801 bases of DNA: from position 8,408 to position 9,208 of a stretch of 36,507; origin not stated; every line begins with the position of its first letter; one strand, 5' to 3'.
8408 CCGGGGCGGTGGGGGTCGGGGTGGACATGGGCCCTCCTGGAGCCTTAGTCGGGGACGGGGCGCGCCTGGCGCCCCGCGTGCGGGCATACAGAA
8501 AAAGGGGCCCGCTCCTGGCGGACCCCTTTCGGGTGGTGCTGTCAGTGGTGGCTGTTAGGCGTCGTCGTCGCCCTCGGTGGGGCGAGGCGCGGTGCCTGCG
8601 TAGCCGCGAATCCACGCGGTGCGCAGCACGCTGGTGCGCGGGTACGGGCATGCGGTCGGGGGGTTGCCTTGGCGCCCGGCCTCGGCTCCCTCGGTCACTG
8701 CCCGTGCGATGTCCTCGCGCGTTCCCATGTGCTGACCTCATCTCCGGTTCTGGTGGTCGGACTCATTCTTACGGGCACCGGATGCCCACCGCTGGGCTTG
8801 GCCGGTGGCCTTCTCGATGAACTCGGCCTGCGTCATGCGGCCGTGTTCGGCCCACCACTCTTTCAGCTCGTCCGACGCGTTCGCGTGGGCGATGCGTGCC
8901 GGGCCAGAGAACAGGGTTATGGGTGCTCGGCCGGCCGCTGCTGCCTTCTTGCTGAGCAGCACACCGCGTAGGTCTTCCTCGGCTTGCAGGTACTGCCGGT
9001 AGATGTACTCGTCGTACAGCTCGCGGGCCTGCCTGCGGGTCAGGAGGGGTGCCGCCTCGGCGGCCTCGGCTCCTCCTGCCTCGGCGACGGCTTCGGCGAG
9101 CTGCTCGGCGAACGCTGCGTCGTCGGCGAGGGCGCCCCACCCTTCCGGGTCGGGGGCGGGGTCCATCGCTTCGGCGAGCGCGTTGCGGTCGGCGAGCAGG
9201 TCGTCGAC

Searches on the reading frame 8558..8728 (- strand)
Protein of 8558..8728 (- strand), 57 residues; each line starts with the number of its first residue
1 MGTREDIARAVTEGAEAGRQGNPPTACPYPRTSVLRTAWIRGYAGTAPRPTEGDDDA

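Call 62: search_protein_families(library=pfam, proteins=[window:8558-8728:-], max_evalue=0.1)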
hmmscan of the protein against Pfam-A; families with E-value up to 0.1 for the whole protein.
window:8558-8728:- (57 aa): 1 family
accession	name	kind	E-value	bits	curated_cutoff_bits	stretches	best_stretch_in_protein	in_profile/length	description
PF04957.18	RMF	-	7.9e-15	55.1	27.9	1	3-44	5-46/53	Ribosome modulation factor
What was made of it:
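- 8555..8728 (-): 57-aa Rmf/CrpP-fold protein gene, 9 nt after the MuF stop codon: the conserved partner of the module. PF04957 at 55 bits (call 62).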

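Call 69: search_protein_families(library=ncbifam, proteins=[window:8558-8728:-], max_evalue=0.1)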
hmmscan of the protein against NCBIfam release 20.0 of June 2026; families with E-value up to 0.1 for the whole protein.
window:8558-8728:- (57 aa): 5 families
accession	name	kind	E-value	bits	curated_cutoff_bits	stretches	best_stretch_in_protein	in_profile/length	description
NF041887.1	Rmf_like_phage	equivalog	3.1e-22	77.8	40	1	6-48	1-43/43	Rmf/CrpP fold protein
NF041886.1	Rmf_CrpP_fam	subfamily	3.7e-17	61.6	28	1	9-44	1-36/39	Rmf/CrpP family protein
NF011162.1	PRK14563.1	equivalog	9.8e-09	35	40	1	3-43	2-41/47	ribosome modulation factor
NF033696.0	CrpP_fam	subfamily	5.5e-07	29.6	55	1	10-45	16-50/58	CrpP family ICE-associated protein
NF041856.1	CrpP_rel_fam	subfamily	0.0048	16.8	35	1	13-32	6-25/54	CrpP-related protein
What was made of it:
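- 8555..8728 (-): NCBIfam NF041887 Rmf_like_phage at 77.8 bits against a cut-off of 40 (call 69).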

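Call 83: search_dna_similar(query=window:8558-8728:-, collection=phages, mode=protein, max_rows=60, max_evalue=1, rows=spread)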
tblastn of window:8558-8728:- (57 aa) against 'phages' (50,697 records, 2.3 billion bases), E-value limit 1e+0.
Records with a match: 43; places in all: 43; records where one place covers at least 80% of the query: 30.
Best place of each record, by identity: 80-90% 4; 60-80% 29; <60% 10.
By first word of the organism name: Streptomyces 36; Serratia 2; Caulobacter 2; Delftia 2; Rhodococcus 1.
By host as written in the record: Streptomyces sanglieri UNT16F27A 16; Streptomyces venezuelae ATCC 10712 11; Streptomyces venezuelae 2; Streptomyces mirabilis NRRL B-2400 2; Streptomyces griseus ATCC 10137 2; Streptomyces platensis MJ1A1 2; Serratia marcescens 2; Caulobacter crescentus CB15 2; and 3 more.
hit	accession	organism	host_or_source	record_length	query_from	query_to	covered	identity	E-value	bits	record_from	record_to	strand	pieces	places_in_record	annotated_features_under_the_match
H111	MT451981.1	Streptomyces phage Vondra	Streptomyces sanglieri UNT16F27A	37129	1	52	91%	75.0%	5e-18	80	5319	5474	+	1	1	6: hypothetical protein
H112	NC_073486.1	Streptomyces phage Vondra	Streptomyces sanglieri UNT16F27A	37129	1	52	91%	75.0%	5e-18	80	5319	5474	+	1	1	6: hypothetical protein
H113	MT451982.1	Streptomyces phage Cumberbatch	Streptomyces sanglieri UNT16F27A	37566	1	48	84%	79.2%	3e-18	81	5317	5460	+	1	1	6: hypothetical protein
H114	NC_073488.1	Streptomyces phage Cumberbatch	Streptomyces sanglieri UNT16F27A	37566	1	48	84%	79.2%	3e-18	81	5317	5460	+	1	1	6: hypothetical protein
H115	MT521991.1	Streptomyces phage Eklok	Streptomyces sanglieri UNT16F27A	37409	1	48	84%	79.2%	6e-18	80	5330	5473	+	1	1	6: hypothetical protein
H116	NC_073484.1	Streptomyces phage Eklok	Streptomyces sanglieri UNT16F27A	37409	1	48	84%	79.2%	6e-18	80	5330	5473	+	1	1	6: hypothetical protein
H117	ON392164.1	Streptomyces phage AxeJC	Streptomyces sanglieri UNT16F27A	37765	1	48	84%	79.2%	6e-18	80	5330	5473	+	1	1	6: hypothetical protein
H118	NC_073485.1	Streptomyces phage AxeJC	Streptomyces sanglieri UNT16F27A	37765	1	48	84%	79.2%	6e-18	80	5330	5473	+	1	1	6: hypothetical protein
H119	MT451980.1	Streptomyces phage Ignacio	Streptomyces sanglieri UNT16F27A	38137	1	44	77%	84.1%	5e-18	81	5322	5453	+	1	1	6: hypothetical protein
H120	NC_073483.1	Streptomyces phage Ignacio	Streptomyces sanglieri UNT16F27A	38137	1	44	77%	84.1%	5e-18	81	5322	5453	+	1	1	6: hypothetical protein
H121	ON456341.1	Streptomyces phage HFrancette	Streptomyces sanglieri UNT16F27A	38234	1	44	77%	84.1%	5e-18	81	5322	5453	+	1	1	6: hypothetical protein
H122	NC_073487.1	Streptomyces phage HFrancette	Streptomyces sanglieri UNT16F27A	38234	1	44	77%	84.1%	5e-18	81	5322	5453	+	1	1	6: hypothetical protein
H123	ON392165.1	Streptomyces phage Eastland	Streptomyces sanglieri UNT16F27A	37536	1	48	84%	77.1%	1e-17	79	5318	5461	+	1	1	6: hypothetical protein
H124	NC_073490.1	Streptomyces phage Eastland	Streptomyces sanglieri UNT16F27A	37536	1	48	84%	77.1%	1e-17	79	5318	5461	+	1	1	6: hypothetical protein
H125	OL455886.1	Streptomyces phage Piccadilly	Streptomyces sanglieri UNT16F27A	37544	1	48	84%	77.1%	1e-17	79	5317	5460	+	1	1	6: hypothetical protein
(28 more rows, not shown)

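Call 125: search_protein_families(library=phrogs, proteins=[window:8558-8728:-], max_evalue=0.01)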
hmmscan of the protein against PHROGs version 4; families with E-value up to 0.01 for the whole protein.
window:8558-8728:- (57 aa): 2 families
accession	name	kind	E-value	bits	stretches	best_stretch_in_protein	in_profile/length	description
phrog_13106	-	unknown function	1.4e-27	96.2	1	1-51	1-51/54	-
phrog_1757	-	unknown function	0.00027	21.7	1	3-43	3-39/62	-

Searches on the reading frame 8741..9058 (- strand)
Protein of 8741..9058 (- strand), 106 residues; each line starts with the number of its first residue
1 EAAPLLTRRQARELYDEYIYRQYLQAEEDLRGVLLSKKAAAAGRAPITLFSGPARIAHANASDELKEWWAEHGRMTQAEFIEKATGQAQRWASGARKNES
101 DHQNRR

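Call 56: search_protein_representatives(alignment_id=A3)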
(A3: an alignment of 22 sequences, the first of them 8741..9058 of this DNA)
Query: 22 sequences, 106 profile positions. Proteins with E-value up to 0.001 (for the whole library): 1055; up to 1e-10: 552; up to 1e-30: 14. The best 150 are listed.
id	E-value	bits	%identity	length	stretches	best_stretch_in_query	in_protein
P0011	7.0e-47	174.1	-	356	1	2-106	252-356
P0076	3.5e-46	171.9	-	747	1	2-106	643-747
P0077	3.0e-45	168.9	-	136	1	3-106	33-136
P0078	2.7e-44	165.8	-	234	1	2-106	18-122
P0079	6.9e-44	164.5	-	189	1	2-106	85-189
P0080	3.6e-41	155.8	-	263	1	2-105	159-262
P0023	1.2e-40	154.1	-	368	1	3-105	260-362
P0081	2.0e-40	153.4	-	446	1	2-105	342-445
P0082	6.0e-39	148.6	-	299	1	4-106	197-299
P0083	6.3e-39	148.6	-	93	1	14-106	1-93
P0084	2.5e-38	146.7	-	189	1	2-105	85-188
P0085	4.6e-35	136.2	-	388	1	3-106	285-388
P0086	1.3e-33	131.5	-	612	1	3-106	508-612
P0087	7.3e-31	122.6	-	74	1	33-106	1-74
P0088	2.9e-27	111.1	-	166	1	4-102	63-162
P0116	6.4e-23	97.1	-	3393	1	4-97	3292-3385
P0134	2.9e-21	91.8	-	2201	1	6-96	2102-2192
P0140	7.6e-21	90.4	-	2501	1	7-95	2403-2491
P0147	1.8e-20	89.2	-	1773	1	6-99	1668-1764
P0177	8.2e-19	83.9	-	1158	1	9-99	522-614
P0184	1.5e-18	83.1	-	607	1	11-94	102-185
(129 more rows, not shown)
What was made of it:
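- On MuF polymorphic toxins: It forms one conserved family of 1055 clusters (call 56).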

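Call 60: search_protein_families(library=pfam, alignment_id=A5, max_evalue=0.001)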
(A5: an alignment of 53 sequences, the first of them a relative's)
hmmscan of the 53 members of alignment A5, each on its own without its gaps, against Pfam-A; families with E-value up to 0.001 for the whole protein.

A. member 1, P0076 (747 aa): 1 family
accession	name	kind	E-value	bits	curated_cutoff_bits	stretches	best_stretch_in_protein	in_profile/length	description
PF06152.16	Phage_min_cap2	-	2.3e-67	228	26.3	1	5-353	3-365/366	Phage minor capsid protein 2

B. families by the number of members that match (of 53 scanned): 14 families
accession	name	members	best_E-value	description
PF06152.16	Phage_min_cap2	17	2.3e-67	Phage minor capsid protein 2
PF25310.1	VG15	7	4.2e-37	VG15 protein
PF13563.12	2_5_RNA_ligase2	3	6.6e-13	2'-5' RNA ligase superfamily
PF06074.18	Portal_Mu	2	1.8e-44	Portal protein of Mu bacteriophage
PF04860.17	Phage_portal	2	4.9e-43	Phage portal protein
PF02834.22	LigT_PEase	2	5.1e-08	LigT like Phosphoesterase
PF04233.19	Phage_Mu_F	2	8.5e-08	Phage Mu protein F like protein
PF21919.2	P23-45_portal_barrel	2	2.4e-05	Phage P23-45 portal protein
PF12307.13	DUF3631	1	6.8e-33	Protein of unknown function (DUF3631)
PF02037.33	SAP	1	8.6e-10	SAP domain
PF03496.20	ADPrib_exo_Tox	1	3.9e-08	ADP-ribosyltransferase exoenzyme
PF18953.6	SAP_new25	1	5.3e-07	SAP domain-containing new25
PF07498.18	Rho_N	1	8e-07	Rho termination factor, N-terminal domain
PF04957.18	RMF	1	0.00028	Ribosome modulation factor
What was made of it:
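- The CTD occurs on PF06152 (17 of 53), VG15 (7), portal fusions (4), PF04233, 2H phosphoesterase and ART carriers (call 60).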

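Call 61: search_protein_families(library=pfam, proteins=[P0116, P0134, P0140, P0147], max_evalue=0.001)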
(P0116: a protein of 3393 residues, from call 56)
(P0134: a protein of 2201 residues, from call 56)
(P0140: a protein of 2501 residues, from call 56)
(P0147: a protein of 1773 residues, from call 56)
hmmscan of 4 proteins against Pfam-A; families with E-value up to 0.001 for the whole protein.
P0116 (3393 aa): 2 families
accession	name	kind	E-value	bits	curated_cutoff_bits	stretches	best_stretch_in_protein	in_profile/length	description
PF00454.33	PI3_PI4_kinase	-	1.1e-12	48.9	27.1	2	1130-1167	138-176/241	Phosphatidylinositol 3- and 4-kinase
PF18760.7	ART-PolyVal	-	0.00021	22.5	31.2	1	2127-2230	30-127/140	ADP-Ribosyltransferase in polyvalent proteins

P0134 (2201 aa): 0 families

P0140 (2501 aa): 0 families

P0147 (1773 aa): 0 families

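Call 62: search_protein_families(library=pfam, proteins=[P0177, P0184], max_evalue=0.1)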
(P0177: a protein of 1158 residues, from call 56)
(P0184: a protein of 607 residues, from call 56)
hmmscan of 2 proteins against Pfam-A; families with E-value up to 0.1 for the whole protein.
P0177 (1158 aa): 3 families
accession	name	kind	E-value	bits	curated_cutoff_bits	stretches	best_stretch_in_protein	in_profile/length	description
PF04233.19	Phage_Mu_F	-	1.6e-07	32.5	29.6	1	177-303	7-110/112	Phage Mu protein F like protein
PF04957.18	RMF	-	0.00028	21.3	27.9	1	653-696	6-47/53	Ribosome modulation factor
PF20625.3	WW_USP8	-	0.0052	17.1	23.8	1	486-506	2-22/33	USP8 WW domain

P0184 (607 aa): 1 family
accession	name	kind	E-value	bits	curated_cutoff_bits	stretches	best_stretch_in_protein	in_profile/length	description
PF12307.13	DUF3631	-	6.8e-33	114.8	24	1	417-587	10-179/182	Protein of unknown function (DUF3631)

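Call 66: find_related_loci(query=A3, collection=viral_contigs, flank=4000)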
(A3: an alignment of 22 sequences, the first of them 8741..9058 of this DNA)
Query A3 (106 aa) in viral_contigs; peptide patterns used: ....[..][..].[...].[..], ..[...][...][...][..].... (x = any residue, [..] = any of these).
228 stretches matched a pattern; 187 encode a relative of the query (tblastn E <= 1e-3); the best 80 are kept; 80 distinct loci.
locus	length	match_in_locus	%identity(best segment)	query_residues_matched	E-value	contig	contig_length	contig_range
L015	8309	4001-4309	89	4-106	6e-61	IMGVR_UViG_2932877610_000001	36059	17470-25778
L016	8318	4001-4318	86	1-106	4e-60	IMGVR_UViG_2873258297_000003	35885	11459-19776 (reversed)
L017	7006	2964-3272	85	4-106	5e-60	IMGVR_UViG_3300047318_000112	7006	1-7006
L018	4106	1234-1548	85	2-106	9e-60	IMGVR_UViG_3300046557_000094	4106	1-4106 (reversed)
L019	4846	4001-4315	86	2-106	9e-60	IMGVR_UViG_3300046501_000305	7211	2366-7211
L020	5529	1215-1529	85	2-106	9e-60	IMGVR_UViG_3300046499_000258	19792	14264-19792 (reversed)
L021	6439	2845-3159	86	2-106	9e-60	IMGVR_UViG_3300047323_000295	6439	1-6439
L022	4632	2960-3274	85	2-106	3e-59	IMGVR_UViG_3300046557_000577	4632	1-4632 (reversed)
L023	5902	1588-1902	85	2-106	3e-59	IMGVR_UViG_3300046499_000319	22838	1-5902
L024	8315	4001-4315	83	2-106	9e-59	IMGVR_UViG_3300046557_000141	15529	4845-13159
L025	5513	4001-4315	84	2-106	7e-58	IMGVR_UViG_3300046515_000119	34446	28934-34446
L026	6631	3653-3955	83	6-106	6e-56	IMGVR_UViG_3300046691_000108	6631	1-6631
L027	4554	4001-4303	83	6-106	5e-56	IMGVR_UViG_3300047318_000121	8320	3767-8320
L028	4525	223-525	84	6-106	1e-55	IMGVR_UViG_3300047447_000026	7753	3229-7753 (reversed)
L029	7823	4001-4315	80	2-106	2e-55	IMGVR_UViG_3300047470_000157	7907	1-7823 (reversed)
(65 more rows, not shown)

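Call 69: search_protein_families(library=ncbifam, proteins=[window:8741-9058:-], max_evalue=0.1)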
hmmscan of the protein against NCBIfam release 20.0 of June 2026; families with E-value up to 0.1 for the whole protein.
window:8741-9058:- (106 aa): 0 families

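Call 93: predict_structure(alignment_id=A3)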
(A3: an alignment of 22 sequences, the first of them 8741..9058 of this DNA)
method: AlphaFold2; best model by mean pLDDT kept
length: 106 residues; sequences in the alignment: 22
mean_pLDDT: 84.1   pTM: 0.72
mean pLDDT of the five models: 84.1, 80.1, 79.8, 79.2, 78.3
residues with pLDDT >= 90: 49; 70-90: 41; 50-70: 15; < 50: 1
segments of 3 or more residues with pLDDT < 50: none
pLDDT, mean of each block of 10 residues (from residue 1): 69 89 94 94 93 89 94 84 76 68 68
secondary structure, 60 per line:
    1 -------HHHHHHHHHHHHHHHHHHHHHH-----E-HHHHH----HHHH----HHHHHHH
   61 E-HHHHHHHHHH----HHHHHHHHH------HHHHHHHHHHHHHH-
elements in order: H8-29 H37-41 H46-49 H54-60 H63-72 H77-85 H92-105
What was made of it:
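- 8741..9040 (-): C-terminal domain (CTD, residues 638-737): compact all-alpha domain of an undescribed family. Domain-only AF2 model has pLDDT 84 and pTM 0.72 (call 93).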

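Call 95: fold_search(model_id=the predicted structure, library=pdb)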
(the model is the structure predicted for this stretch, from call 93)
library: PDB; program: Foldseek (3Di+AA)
matches with E <= 10: 3; with E <= 0.001: 0
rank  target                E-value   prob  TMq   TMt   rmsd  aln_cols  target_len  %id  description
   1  3hq2_A                4.6e+00  0.04  0.15  0.04   9.5        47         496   19  BsuCP Crystal Structure (released 2009-06-30)
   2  9gi1_a                8.1e+00  0.08  0.23  0.05   6.4        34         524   18  Structure of the S.aureus MecA/ClpC/ClpP degradation system (released 2025-08-20)
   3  8fih_B                9.7e+00  0.01  0.20  0.20  15.3        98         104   23  Multi-state design of two-state switchable hinge proteins (released 2023-08-16)
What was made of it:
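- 8741..9040 (-): No PDB fold match (call 95).
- Tried and rejected: Foldseek of the CTD alone gave three hits, all E>4 (call 95).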

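Call 125: search_protein_families(library=phrogs, proteins=[window:8741-9058:-], max_evalue=0.01)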
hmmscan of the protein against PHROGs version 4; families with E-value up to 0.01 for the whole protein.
window:8741-9058:- (106 aa): 4 families
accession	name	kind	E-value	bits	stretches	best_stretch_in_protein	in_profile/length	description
phrog_12049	-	head and packaging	1.9e-46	160.1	1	5-106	644-745/745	head morphogenesis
phrog_1752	-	head and packaging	9.9e-07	28.9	1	13-82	741-809/828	head maturation protease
phrog_16493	-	head and packaging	2.3e-05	24.3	1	9-78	426-499/535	head maturation protease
phrog_18477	-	head and packaging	0.0065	16.2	1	13-80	658-726/760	head morphogenesis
